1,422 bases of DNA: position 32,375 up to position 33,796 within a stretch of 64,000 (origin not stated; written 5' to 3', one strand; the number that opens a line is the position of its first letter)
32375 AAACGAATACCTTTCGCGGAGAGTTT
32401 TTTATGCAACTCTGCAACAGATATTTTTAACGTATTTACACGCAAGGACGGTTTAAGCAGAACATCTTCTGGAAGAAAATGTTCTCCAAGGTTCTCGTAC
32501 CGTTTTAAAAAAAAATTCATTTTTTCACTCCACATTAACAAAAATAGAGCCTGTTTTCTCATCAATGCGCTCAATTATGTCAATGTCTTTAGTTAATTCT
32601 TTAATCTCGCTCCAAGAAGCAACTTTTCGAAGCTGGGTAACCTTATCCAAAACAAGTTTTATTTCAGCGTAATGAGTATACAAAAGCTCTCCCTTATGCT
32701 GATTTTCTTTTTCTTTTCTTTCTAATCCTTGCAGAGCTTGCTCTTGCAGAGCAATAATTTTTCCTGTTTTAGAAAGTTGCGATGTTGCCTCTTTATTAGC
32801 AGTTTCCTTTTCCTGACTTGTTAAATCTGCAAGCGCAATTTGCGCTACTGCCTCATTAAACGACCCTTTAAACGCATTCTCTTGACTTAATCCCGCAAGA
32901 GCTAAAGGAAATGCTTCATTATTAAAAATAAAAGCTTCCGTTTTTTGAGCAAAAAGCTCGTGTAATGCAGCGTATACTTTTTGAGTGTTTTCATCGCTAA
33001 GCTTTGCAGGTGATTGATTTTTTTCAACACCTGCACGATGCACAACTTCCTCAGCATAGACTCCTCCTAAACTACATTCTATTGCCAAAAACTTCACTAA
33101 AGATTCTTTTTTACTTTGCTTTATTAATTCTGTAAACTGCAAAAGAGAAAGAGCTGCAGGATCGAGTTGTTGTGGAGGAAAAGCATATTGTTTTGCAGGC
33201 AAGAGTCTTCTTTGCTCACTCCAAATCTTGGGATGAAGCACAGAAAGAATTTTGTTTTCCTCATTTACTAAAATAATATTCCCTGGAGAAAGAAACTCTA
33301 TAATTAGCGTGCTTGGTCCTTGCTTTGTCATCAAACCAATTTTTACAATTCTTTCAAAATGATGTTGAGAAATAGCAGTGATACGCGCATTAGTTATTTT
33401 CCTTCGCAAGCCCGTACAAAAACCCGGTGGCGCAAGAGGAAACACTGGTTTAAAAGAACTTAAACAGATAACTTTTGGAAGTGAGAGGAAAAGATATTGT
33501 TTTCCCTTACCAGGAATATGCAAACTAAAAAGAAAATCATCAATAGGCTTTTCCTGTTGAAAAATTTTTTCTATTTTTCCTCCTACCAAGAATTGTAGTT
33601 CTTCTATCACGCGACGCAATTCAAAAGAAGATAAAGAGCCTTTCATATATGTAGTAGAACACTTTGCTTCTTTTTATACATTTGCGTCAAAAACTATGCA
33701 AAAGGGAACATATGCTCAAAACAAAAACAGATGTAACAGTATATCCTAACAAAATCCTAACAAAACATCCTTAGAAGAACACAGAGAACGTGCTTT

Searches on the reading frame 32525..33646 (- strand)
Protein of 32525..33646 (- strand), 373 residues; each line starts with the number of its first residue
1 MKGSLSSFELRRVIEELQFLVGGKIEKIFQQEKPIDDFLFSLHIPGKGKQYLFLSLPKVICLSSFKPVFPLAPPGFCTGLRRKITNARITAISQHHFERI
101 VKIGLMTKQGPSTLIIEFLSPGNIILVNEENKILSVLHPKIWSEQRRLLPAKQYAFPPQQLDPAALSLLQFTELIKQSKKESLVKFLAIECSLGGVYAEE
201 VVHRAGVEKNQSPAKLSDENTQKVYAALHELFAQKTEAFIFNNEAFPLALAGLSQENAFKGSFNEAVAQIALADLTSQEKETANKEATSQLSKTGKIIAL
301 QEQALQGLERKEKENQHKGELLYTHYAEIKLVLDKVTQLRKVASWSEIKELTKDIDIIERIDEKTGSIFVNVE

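Call 19: search_protein_families(library=pfam, proteins=[window:32525-33646:-], max_evalue=0.00001)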
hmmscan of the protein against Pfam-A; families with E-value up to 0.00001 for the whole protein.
window:32525-33646:- (373 aa): 1 family
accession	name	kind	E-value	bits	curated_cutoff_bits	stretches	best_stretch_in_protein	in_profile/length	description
PF05833.16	NFACT_N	-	3.1e-47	161.8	31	1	8-330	3-351/456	NFACT N-terminal and middle domains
